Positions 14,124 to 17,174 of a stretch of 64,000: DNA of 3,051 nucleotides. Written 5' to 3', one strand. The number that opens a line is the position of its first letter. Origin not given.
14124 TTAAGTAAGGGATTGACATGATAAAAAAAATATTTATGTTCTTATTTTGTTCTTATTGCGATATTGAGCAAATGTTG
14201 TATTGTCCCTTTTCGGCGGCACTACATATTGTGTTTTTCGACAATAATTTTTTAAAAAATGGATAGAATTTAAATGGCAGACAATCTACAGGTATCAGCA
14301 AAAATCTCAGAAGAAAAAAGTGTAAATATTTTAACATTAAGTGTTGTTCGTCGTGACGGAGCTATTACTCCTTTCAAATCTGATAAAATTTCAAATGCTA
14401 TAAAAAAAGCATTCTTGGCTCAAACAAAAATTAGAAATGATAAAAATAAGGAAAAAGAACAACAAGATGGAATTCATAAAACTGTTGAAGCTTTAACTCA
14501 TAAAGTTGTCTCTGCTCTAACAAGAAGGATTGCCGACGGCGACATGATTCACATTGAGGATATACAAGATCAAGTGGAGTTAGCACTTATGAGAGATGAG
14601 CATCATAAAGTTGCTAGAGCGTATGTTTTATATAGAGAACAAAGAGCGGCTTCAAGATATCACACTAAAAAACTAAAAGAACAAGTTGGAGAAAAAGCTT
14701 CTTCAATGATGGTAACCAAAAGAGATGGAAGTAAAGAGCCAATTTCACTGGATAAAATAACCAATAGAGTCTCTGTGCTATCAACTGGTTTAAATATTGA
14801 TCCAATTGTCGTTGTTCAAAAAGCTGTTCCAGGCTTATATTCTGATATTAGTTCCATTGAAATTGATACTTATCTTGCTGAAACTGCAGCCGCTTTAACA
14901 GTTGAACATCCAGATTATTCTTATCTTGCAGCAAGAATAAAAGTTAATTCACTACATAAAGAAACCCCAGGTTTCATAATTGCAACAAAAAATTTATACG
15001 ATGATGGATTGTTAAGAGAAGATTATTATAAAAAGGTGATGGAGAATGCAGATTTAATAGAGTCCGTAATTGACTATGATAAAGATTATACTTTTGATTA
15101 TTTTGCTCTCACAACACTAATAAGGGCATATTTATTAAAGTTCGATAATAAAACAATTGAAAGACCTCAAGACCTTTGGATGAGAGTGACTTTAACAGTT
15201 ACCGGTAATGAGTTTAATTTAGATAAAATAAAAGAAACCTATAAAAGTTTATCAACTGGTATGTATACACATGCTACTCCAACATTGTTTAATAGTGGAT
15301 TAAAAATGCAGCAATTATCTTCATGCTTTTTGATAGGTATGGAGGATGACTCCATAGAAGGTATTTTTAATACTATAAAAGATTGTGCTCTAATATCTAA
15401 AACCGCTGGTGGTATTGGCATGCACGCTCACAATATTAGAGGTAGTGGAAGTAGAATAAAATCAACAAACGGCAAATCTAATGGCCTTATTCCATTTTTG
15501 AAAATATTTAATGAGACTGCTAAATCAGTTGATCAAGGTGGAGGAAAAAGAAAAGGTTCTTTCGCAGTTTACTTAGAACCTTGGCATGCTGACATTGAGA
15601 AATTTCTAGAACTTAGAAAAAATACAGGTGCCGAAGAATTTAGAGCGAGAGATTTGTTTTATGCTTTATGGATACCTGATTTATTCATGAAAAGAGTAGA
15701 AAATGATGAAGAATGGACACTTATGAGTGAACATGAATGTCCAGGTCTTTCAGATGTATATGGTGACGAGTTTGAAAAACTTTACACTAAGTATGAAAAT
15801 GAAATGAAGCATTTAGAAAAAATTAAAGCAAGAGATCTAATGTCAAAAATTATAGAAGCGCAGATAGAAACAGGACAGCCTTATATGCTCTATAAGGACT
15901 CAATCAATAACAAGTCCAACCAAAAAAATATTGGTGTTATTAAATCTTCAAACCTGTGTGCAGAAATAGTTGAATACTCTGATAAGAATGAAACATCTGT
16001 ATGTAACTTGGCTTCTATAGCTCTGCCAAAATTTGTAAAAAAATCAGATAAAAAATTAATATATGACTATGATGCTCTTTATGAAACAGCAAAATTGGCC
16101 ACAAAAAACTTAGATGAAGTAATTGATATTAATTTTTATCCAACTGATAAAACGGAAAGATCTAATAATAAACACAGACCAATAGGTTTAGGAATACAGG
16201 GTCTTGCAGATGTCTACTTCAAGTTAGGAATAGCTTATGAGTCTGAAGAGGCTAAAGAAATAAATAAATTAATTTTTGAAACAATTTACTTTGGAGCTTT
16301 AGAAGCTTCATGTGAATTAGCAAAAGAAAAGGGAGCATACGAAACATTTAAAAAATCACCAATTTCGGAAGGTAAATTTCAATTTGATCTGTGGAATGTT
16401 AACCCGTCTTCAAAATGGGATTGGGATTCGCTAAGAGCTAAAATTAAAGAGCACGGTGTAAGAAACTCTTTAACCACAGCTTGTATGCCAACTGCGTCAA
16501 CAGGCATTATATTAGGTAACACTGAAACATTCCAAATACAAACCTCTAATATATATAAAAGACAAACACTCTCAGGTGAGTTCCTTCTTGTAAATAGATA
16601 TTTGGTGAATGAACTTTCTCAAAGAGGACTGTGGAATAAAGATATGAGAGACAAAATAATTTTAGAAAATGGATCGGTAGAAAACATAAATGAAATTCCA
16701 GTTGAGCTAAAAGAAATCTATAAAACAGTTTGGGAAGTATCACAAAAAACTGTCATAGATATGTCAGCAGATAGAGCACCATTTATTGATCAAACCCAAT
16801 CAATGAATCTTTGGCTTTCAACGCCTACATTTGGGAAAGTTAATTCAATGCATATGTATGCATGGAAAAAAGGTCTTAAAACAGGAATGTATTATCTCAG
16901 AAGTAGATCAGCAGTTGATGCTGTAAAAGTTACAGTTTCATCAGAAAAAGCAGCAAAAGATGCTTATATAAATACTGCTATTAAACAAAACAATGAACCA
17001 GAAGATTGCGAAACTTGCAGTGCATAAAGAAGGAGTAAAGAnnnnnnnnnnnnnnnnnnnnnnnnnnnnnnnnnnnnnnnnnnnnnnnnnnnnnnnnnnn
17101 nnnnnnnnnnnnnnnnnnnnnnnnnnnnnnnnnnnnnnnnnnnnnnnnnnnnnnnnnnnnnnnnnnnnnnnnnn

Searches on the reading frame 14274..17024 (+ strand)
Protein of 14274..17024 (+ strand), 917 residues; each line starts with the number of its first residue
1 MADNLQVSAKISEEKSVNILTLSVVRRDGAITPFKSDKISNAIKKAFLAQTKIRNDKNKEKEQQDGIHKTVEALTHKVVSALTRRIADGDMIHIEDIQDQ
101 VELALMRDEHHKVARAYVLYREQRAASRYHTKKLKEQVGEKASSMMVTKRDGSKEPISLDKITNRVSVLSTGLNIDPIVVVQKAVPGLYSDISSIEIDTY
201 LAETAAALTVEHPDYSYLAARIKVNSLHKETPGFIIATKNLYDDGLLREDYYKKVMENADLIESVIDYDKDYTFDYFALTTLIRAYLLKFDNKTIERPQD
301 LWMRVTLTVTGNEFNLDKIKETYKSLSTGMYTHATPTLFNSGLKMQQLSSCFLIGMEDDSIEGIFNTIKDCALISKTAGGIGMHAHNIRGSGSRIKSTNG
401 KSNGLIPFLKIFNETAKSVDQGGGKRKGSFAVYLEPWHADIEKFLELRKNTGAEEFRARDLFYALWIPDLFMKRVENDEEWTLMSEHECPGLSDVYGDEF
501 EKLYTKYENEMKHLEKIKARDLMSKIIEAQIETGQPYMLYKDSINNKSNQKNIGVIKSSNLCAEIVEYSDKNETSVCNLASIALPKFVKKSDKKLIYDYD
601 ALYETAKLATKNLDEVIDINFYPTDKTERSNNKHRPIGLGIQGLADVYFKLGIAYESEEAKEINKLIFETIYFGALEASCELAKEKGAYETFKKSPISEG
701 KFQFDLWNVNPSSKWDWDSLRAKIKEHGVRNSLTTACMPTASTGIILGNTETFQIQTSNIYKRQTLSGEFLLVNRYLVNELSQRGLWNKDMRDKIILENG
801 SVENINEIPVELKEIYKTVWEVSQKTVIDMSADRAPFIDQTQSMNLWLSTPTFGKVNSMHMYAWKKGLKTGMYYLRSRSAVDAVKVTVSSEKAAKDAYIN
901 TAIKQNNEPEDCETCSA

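Call 3: search_protein_families(library=pfam, proteins=[window:14274-17024:+], max_evalue=0.01)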
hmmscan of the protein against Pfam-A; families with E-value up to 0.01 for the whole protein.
window:14274-17024:+ (917 aa): 3 families
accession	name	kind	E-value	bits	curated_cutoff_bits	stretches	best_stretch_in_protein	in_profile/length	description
PF02867.20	Ribonuc_red_lgC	-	2.2e-214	713.4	23.9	1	349-874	1-523/523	Ribonucleotide reductase, barrel domain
PF03477.21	ATP-cone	-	6.1e-34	116.9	25.8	2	23-125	2-87/88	ATP cone domain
PF00317.26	Ribonuc_red_lgN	-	1.9e-18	66.7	28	1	273-345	2-76/77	Ribonucleotide reductase, all-alpha domain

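Call 4: search_protein_families(library=ncbifam, proteins=[window:14274-17024:+], max_evalue=0.01)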
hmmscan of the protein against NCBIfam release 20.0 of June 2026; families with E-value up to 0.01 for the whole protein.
window:14274-17024:+ (917 aa): 24 families
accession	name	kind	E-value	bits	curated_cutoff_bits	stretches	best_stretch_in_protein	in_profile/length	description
NF005544.0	PRK07207.1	equivalog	1.4e-236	787.7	965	1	10-893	22-926/965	ribonucleoside-diphosphate reductase subunit alpha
TIGR02506.1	NrdE_NrdA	equivalog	1.4e-217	724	341.05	1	276-878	1-616/616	ribonucleoside-diphosphate reductase subunit alpha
NF009029.0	PRK12365.1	equivalog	7.2e-199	663.2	1350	1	13-889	111-1005/1046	ribonucleoside-diphosphate reductase subunit alpha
NF005101.0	PRK06539.1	equivalog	6.5e-155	517.3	988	1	144-895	2-778/822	ribonucleoside-diphosphate reductase subunit alpha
NF006279.0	PRK08447.1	equivalog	2.7e-140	469.2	1082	2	145-572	2-436/789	ribonucleoside-diphosphate reductase subunit alpha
NF009028.0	PRK12364.1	equivalog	8.9e-134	447.4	1377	3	23-567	2-538/842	ribonucleoside-diphosphate reductase subunit alpha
NF006665.0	PRK09209.1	equivalog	1.2e-127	427.2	1057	2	198-754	67-655/761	ribonucleoside-diphosphate reductase subunit alpha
NF006577.0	PRK09102.1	equivalog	3.8e-112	375.5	620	2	256-694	7-415/604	ribonucleoside-diphosphate reductase subunit alpha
NF005483.0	PRK07088.1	equivalog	6.7e-110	368.4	1214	3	237-567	125-463/764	ribonucleoside-diphosphate reductase subunit alpha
TIGR02504.1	NrdJ_Z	equivalog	2e-104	350.4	399.95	1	280-871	3-593/606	adenosylcobalamin-dependent ribonucleoside-diphosphate reductase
NF006417.0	PRK08665.1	equivalog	2.1e-93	314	961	1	273-901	11-589/759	vitamin B12-dependent ribonucleotide reductase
NF006578.0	PRK09103.1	equivalog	2.2e-92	310.4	813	1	143-750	3-632/761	class 1a ribonucleoside-diphosphate reductase subunit alpha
NF005010.0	PRK06406.1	subfamily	9.3e-83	278.8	1125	2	281-886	184-726/771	vitamin B12-dependent ribonucleotide reductase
TIGR04170.1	RNR_1b_NrdE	exception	3.1e-75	253.8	750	2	246-764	52-597/698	class 1b ribonucleoside-diphosphate reductase subunit alpha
NF006207.0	PRK08332.1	equivalog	4.4e-71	239.6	2400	4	513-874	1197-1552/1684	vitamin B12-dependent ribonucleotide reductase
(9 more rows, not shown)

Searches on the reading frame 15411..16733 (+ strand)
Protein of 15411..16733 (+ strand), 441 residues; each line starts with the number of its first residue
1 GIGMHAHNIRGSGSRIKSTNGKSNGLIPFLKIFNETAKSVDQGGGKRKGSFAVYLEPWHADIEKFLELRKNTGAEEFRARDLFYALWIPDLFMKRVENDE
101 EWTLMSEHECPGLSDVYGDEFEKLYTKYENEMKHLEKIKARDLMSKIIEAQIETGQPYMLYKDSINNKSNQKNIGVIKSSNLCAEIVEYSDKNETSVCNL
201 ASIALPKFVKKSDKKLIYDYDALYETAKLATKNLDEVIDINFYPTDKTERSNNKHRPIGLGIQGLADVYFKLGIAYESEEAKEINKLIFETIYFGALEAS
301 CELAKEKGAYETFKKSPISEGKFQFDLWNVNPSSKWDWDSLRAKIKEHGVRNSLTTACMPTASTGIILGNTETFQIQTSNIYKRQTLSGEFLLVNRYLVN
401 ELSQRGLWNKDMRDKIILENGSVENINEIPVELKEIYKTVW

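Call 51: search_solved_structures(query=window:15411-16733:+, max_evalue=1e-20, show_alignments=3)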
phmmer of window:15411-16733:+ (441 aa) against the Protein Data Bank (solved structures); distinct sequences matched with E-value up to 1e-20: 31.
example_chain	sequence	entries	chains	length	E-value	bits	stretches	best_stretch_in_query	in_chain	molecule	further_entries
6l3r_A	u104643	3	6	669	9.7e-175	584.8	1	1-441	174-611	Ribonucleoside-diphosphate reductase large subunit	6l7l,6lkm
2wgh_A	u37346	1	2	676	1e-174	584.7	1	1-441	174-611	RIBONUCLEOSIDE-DIPHOSPHATE REDUCTASE LARGE SUBUNIT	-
1zyz_A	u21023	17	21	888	1.2e-174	584.5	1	1-441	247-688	Ribonucleoside-diphosphate reductase large chain 1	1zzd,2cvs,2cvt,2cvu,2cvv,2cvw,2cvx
3hnc_A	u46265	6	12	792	1.5e-174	584.1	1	1-441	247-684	Ribonucleoside-diphosphate reductase large subunit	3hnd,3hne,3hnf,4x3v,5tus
5d1y_A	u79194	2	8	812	1.6e-174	584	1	1-441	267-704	Ribonucleoside-diphosphate reductase large subunit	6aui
3s8a_A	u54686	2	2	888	8e-174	581.7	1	1-441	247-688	Ribonucleoside-diphosphate reductase large chain 1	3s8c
3tb9_A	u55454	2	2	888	8e-174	581.7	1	1-441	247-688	Ribonucleoside-diphosphate reductase large chain 1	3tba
5im3_A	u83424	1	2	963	7.1e-106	357.9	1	2-440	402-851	Ribonucleoside-diphosphate reductase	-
7agj_A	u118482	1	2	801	1.8e-67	231.3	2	109-390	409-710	Ribonucleoside-diphosphate reductase subunit alpha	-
4r1r_A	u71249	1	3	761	1.4e-50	175.7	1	1-369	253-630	RIBONUCLEOTIDE REDUCTASE R1 PROTEIN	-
1r1r_A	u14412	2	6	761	1.9e-50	175.2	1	1-369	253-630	RIBONUCLEOTIDE REDUCTASE R1 PROTEIN | RIBONUCLEOSIDE-DIPHOSPHATE REDUCTASE 1 SUBUNIT ALPHA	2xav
2r1r_A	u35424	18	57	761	1.9e-50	175.2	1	1-369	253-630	RIBONUCLEOTIDE REDUCTASE R1 PROTEIN | RIBONUCLEOSIDE-DIPHOSPHATE REDUCTASE 1 SUBUNIT ALPHA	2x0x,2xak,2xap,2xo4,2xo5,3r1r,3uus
2xaw_A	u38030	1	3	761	1.9e-50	175.2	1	1-369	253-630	RIBONUCLEOSIDE-DIPHOSPHATE REDUCTASE 1 SUBUNIT ALPHA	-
2xax_A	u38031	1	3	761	1.9e-50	175.2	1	1-369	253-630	RIBONUCLEOSIDE-DIPHOSPHATE REDUCTASE 1 SUBUNIT ALPHA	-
8vhp_A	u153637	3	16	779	2e-50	175.2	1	1-369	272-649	Ribonucleoside-diphosphate reductase 1 subunit alpha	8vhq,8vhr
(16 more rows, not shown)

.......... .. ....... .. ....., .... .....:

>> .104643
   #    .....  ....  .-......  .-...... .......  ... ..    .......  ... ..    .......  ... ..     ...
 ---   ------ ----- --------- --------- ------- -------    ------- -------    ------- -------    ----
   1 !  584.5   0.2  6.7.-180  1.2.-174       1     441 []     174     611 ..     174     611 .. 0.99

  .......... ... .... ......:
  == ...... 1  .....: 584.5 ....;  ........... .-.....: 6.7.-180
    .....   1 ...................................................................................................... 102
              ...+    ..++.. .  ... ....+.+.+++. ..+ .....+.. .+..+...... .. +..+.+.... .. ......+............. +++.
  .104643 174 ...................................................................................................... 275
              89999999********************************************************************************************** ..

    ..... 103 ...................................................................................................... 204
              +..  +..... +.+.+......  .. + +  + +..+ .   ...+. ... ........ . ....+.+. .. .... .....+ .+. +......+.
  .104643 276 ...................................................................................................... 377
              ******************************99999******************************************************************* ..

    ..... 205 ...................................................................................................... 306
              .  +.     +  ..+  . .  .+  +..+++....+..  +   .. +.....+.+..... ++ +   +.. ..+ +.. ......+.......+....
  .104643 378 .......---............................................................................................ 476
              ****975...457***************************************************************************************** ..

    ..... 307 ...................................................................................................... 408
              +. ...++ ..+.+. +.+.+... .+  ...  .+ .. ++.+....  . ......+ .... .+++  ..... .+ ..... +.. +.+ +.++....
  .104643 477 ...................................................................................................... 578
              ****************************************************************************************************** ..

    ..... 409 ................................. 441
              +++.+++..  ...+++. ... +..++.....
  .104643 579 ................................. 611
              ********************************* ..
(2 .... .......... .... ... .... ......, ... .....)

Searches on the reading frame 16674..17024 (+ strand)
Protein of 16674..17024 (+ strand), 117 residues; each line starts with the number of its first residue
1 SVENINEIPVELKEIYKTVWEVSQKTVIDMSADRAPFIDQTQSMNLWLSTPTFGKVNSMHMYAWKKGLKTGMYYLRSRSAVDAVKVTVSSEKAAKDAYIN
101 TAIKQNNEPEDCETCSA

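Call 52: search_solved_structures(query=window:16674-17024:+, max_evalue=0.00001, show_alignments=5)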
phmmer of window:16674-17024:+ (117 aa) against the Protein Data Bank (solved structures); distinct sequences matched with E-value up to 0.00001: 13.
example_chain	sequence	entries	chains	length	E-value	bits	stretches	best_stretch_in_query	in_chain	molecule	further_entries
3hnc_A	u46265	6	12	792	1.7e-33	118.1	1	1-96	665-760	Ribonucleoside-diphosphate reductase large subunit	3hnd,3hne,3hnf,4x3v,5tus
5d1y_A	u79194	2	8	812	1.8e-33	118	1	1-96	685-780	Ribonucleoside-diphosphate reductase large subunit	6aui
3s8a_A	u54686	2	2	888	2.1e-33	117.8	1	1-102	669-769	Ribonucleoside-diphosphate reductase large chain 1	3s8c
1zyz_A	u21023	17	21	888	2.1e-33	117.8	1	1-102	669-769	Ribonucleoside-diphosphate reductase large chain 1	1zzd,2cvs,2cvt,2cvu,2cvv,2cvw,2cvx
3tb9_A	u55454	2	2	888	2.2e-33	117.8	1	1-102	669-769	Ribonucleoside-diphosphate reductase large chain 1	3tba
2wgh_A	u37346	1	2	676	3.1e-30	107.6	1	1-79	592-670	RIBONUCLEOSIDE-DIPHOSPHATE REDUCTASE LARGE SUBUNIT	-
6l3r_A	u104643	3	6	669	9.5e-30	106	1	1-78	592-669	Ribonucleoside-diphosphate reductase large subunit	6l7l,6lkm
5im3_A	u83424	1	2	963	2.3e-13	53.3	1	1-92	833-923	Ribonucleoside-diphosphate reductase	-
6dqw_A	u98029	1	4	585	5.6e-09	39.2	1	1-82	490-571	Ribonucleoside-diphosphate reductase, alpha chain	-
6dqx_A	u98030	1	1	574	7.7e-09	38.8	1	1-82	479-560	Ribonucleoside-diphosphate reductase, alpha chain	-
7rw6_A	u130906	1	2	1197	5.1e-08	36.2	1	16-84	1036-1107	Maltose/maltodextrin-binding periplasmic protein,Ribonucleoside-diphosphate reductase larg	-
7agj_A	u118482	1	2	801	5.1e-08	36.1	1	15-84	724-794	Ribonucleoside-diphosphate reductase subunit alpha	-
1pem_A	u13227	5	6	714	2.4e-06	30.8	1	14-79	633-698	Ribonucleoside-diphosphate reductase 2 alpha chain | RIBONUCLEOSIDE-DIPHOSPHATE REDUCTASE 2 ALPHA SUBUNIT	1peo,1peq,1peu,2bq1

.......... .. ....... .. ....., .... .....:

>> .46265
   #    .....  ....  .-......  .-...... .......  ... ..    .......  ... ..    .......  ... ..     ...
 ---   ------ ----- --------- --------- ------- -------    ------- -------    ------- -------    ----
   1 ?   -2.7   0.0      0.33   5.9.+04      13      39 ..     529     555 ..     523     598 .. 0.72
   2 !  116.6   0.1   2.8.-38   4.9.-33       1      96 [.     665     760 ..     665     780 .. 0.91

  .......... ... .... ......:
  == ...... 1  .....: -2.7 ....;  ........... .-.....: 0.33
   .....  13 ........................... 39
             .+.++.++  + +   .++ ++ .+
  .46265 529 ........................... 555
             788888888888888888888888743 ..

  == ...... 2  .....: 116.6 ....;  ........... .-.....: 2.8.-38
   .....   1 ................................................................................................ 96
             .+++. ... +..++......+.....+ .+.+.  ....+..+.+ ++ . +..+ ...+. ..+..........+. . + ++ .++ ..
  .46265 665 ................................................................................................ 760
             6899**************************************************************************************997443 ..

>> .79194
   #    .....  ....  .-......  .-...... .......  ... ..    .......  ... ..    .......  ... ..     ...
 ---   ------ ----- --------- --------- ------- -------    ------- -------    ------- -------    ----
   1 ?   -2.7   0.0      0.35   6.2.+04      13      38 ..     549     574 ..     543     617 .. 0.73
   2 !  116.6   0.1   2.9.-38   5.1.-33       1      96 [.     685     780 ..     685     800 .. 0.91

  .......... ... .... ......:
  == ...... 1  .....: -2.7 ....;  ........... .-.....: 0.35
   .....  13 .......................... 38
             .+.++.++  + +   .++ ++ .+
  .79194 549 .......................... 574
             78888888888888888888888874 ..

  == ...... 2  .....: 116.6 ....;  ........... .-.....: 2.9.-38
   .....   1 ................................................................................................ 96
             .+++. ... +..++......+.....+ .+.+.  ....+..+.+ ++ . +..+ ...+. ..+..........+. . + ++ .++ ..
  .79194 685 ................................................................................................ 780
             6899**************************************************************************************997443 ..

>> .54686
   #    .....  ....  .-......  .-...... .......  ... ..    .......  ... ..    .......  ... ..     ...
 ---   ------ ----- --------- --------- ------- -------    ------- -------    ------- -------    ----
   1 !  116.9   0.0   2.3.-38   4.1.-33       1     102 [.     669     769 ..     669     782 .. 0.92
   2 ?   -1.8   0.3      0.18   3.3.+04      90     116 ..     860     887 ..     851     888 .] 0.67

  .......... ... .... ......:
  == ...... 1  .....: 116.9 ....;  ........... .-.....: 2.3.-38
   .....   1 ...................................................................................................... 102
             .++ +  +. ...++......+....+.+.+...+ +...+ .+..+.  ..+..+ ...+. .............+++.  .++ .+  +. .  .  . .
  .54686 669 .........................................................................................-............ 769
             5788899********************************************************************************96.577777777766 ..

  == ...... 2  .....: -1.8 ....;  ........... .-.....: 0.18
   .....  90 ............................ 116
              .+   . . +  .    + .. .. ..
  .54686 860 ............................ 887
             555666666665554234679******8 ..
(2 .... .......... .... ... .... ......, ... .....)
